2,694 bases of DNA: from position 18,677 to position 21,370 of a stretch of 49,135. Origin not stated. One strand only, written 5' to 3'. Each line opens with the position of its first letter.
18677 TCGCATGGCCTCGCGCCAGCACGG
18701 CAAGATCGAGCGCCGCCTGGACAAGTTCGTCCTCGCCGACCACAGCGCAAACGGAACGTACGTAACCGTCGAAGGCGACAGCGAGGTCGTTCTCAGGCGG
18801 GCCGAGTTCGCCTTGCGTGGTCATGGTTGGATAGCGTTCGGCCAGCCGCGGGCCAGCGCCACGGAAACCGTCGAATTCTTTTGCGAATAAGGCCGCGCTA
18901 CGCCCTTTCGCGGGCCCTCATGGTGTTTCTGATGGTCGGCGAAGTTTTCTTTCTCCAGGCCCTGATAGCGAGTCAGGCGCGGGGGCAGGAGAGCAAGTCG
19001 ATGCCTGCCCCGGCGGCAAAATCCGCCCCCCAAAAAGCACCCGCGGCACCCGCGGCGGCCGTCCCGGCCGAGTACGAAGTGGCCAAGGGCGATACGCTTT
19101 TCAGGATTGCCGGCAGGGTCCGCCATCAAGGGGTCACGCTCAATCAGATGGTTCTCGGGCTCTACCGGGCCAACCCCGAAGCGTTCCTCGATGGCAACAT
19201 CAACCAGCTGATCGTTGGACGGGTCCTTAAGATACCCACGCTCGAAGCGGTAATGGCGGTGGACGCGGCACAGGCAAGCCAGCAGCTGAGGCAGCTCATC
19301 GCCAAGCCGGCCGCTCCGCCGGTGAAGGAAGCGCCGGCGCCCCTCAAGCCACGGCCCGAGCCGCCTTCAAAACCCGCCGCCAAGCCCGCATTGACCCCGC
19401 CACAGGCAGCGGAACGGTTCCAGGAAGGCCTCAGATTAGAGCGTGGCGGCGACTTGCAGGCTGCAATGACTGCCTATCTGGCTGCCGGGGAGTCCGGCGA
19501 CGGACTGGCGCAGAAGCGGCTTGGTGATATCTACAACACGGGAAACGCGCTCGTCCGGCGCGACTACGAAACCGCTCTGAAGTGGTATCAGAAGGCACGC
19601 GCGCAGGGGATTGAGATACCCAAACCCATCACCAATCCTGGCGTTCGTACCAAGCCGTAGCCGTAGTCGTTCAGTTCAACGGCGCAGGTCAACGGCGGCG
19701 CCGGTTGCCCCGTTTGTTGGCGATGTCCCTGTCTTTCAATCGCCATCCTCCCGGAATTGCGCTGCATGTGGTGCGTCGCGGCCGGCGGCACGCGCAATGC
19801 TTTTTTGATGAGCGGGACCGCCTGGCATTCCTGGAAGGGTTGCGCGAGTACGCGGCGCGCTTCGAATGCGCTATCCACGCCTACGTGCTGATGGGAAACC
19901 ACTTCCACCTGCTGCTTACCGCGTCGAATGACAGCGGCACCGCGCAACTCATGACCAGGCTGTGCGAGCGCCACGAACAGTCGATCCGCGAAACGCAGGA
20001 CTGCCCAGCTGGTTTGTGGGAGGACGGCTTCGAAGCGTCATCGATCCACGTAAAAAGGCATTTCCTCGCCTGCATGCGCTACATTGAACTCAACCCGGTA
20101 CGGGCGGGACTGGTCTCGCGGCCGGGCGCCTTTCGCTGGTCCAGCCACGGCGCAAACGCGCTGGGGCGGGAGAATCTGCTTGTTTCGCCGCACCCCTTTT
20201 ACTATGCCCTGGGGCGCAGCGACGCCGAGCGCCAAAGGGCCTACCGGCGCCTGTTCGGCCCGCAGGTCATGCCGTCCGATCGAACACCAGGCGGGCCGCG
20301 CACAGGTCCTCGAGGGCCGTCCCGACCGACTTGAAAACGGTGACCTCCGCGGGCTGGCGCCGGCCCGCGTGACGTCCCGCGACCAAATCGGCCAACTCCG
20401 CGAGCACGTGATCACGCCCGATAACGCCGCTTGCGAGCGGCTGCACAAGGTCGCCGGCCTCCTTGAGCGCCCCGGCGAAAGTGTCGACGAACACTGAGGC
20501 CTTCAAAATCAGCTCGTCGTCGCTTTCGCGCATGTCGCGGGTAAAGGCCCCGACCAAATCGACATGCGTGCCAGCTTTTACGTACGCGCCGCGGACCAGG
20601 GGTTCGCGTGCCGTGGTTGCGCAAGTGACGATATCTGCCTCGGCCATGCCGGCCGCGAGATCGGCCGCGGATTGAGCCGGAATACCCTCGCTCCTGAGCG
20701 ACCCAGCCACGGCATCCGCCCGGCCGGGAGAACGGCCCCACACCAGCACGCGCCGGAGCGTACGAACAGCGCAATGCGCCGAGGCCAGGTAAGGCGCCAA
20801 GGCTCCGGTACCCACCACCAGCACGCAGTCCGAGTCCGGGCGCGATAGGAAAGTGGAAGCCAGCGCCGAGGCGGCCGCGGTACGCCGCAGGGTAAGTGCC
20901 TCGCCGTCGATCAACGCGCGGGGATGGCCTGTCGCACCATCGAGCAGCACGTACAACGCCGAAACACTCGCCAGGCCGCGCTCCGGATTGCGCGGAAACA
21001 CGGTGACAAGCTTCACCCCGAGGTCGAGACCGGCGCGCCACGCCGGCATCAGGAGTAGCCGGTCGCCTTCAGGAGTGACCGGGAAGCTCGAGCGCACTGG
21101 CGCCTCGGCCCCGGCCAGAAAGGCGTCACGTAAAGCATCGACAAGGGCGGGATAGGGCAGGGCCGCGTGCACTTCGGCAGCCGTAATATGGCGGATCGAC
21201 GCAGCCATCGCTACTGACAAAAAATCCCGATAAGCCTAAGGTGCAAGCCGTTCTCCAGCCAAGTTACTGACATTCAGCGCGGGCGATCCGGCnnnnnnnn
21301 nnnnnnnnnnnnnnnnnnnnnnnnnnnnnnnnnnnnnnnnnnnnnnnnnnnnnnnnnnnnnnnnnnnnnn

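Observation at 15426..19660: Orphan TpsB transporter, beta-helix fragment, adenylate cyclase-FHA fusion and secreted FimV-type LysM/Sel1 protein in one co-directional string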

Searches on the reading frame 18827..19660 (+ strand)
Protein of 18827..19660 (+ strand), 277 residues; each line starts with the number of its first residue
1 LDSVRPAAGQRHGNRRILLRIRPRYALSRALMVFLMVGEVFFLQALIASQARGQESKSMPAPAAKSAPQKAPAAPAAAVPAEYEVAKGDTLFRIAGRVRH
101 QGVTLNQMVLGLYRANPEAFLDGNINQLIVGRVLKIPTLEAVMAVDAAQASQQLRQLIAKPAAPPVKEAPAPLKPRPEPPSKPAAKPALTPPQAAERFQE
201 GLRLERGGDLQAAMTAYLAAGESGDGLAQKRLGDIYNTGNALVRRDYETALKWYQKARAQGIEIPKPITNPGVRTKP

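Call 3: search_protein_families(library=pfam, proteins=[window:18827-19660:+], max_evalue=0.01)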
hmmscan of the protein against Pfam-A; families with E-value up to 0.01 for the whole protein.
window:18827-19660:+ (277 aa): 2 families
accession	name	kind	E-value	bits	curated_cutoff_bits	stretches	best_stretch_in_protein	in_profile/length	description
PF08238.18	Sel1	-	1.5e-07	32.1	30.7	1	228-261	3-35/36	Sel1 repeat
PF01476.26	LysM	-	0.00014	22.2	20.9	1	83-137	1-43/43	LysM domain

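Call 4: search_protein_families(library=ncbifam, proteins=[window:18827-19660:+], max_evalue=0.01)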
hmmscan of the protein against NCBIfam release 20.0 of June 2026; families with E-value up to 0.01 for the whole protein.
window:18827-19660:+ (277 aa): 1 family
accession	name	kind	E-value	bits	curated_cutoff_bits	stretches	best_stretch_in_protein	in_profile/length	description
TIGR03505.1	FimV_core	subfamily_domain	7.1e-23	80.2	43.45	1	89-156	1-69/74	FimV/HubP family polar landmark protein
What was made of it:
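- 18827..19660 (+): Secreted LysM (FimV-core type), Pro-rich linker and Sel1 protein. The start is TTG 18827, overlapping the cyclase gene by 64 nt, or ATG 18920. TIGR03505 7e-23, LysM and Sel1 hits (calls 3-4).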

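Call 49: search_solved_structures(query=window:18920-19660:+, max_evalue=0.01)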
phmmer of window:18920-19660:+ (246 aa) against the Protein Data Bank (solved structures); distinct sequences matched with E-value up to 0.01: 17.
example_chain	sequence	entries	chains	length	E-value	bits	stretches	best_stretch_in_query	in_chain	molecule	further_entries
4bwr_A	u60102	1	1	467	2.3e-15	60.1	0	186-230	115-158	PROTEIN CORRESPONDING TO LOCUS C5321 FROM CFT073 E.COLI STRAIN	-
6ork_A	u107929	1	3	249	1.4e-14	57.5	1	167-231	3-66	Sel1 repeat protein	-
8sxq_A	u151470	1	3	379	5.4e-12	49.1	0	191-231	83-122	SEL-1 repeat protein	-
6ok3_A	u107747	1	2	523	2.9e-11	46.7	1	182-234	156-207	Sel1 repeat protein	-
6ur7_A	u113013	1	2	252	1.2e-07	34.9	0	166-229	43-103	Sel1 repeat family protein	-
6deh_A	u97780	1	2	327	1e-06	31.8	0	179-230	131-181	TPR repeat protein, protein-protein interaction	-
5b26_A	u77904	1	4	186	1.1e-06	31.7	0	183-230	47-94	Protein sel-1 homolog 1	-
8bu0_A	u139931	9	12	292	1.4e-06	31.3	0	204-227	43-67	Consensus tetratricopeptide repeat protein | Crystal structure of an 8-repeat consensus TPR superhelix with Zinc. | Monomer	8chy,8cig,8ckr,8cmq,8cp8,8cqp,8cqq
8ket_C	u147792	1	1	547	1.8e-05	27.8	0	181-230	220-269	Protein sel-1 homolog 1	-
9uav_C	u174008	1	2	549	1.9e-05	27.7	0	180-230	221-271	Protein sel-1 homolog 1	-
2fo7_A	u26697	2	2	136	0.00017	24.6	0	204-227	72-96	SYNTHETIC CONSENSUS TPR PROTEIN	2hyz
8ch0_A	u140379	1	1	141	0.00023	24.1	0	204-227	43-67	Consensus tetratricopeptide repeat protein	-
6orc_A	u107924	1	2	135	0.0005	23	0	183-235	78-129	Sel1 repeat protein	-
9qhc_A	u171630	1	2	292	0.0011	21.9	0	204-227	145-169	Engineered tetratricopeptide repeat protein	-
1na0_A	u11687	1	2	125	0.0022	20.9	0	204-227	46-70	designed protein CTPR3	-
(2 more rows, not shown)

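Call 57: find_related_loci(query=A3, collection=metagenome_contigs, flank=10000)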
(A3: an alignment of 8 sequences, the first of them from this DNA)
Query A3 (246 aa) in metagenome_contigs; peptide patterns used: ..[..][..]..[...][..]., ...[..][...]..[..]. (x = any residue, [..] = any of these).
523 stretches matched a pattern; 188 encode a relative of the query (tblastn E <= 1e-3); the best 80 are kept; 80 distinct loci.
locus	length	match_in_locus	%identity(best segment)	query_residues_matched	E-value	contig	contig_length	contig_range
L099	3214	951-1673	73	6-243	3e-97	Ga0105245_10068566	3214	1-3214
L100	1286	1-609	74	48-243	2e-99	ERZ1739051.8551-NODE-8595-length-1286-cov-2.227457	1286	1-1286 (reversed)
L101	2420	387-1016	64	44-243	2e-80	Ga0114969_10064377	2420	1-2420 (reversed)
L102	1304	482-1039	55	52-237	4e-63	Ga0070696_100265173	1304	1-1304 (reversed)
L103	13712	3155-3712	55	52-237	3e-58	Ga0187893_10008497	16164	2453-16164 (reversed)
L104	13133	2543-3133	54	46-237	2e-57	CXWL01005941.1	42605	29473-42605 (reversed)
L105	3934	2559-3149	52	41-235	6e-56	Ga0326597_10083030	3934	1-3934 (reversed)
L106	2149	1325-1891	54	52-238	7e-56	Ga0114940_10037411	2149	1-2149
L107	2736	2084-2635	53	48-237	9e-55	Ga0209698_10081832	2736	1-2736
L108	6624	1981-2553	51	41-237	2e-54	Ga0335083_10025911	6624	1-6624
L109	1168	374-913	51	52-237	4e-57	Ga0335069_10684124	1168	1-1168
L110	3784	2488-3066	52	43-238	3e-53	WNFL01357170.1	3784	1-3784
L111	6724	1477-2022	49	52-237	8e-53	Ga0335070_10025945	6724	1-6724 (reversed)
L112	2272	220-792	51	45-237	2e-53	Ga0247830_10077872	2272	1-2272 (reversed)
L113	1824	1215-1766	49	48-237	6e-54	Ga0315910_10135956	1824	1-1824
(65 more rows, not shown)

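Call 74: search_protein_families(library=padloc, proteins=[window:18920-19660:+], max_evalue=0.01)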
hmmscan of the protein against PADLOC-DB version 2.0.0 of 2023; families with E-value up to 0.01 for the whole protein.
window:18920-19660:+ (246 aa): 0 families

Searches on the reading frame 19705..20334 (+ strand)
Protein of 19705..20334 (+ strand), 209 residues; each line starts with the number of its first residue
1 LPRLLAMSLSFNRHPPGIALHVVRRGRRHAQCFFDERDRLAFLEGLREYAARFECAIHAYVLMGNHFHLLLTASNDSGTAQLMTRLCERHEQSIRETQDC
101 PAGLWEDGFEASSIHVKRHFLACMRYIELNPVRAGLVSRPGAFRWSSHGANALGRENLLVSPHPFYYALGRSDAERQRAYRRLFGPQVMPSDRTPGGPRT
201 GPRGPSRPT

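Call 3: search_protein_families(library=pfam, proteins=[window:19705-20334:+], max_evalue=0.01)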
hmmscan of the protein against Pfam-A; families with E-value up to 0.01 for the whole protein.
window:19705-20334:+ (209 aa): 1 family
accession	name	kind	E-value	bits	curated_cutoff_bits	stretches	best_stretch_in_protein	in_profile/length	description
PF01797.21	Y1_Tnp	-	6.6e-11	42.8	23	1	18-128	5-119/121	Transposase IS200 like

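Call 4: search_protein_families(library=ncbifam, proteins=[window:19705-20334:+], max_evalue=0.01)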
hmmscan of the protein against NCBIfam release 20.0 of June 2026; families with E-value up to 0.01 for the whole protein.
window:19705-20334:+ (209 aa): 2 families
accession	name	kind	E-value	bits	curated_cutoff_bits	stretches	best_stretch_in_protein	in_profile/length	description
NF047646.1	REP_Tyr_transpos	equivalog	1.6e-19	70.2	80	1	30-146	22-146/146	REP-associated tyrosine transposase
NF033573.1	transpos_IS200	equivalog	0.0015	18.7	55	1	20-115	13-113/126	IS200/IS605 family transposase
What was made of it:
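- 19705..20334 (+): REP-associated tyrosine transposase (RAYT), occupying the position where relatives carry the Hanks kinase. Y1_Tnp 7e-11 and NF047646 1.6e-19 (calls 3-4).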

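Call 74: search_protein_families(library=padloc, proteins=[window:19705-20334:+], max_evalue=0.01)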
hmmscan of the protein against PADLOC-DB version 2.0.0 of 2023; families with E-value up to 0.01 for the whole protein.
window:19705-20334:+ (209 aa): 0 families

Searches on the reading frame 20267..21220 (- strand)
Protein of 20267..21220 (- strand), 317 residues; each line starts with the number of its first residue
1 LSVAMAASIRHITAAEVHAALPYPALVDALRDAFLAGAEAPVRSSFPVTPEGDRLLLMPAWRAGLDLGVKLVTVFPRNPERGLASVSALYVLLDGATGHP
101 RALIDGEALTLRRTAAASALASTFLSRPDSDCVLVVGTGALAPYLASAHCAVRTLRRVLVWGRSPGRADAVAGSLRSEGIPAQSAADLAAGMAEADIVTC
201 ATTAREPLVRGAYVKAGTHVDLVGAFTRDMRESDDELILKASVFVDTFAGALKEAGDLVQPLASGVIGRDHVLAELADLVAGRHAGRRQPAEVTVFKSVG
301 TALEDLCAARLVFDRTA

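Call 3: search_protein_families(library=pfam, proteins=[window:20267-21220:-], max_evalue=0.01)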
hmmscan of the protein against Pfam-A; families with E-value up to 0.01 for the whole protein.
window:20267-21220:- (317 aa): 2 families
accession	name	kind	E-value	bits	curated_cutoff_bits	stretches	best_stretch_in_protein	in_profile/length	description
PF02423.21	OCD_Mu_crystall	-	1.2e-60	205.6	24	1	24-316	22-310/314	Ornithine cyclodeaminase/mu-crystallin family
PF01488.26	Shikimate_DH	-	1.7e-10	41.6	24.3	1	121-217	3-98/138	Shikimate / quinate 5-dehydrogenase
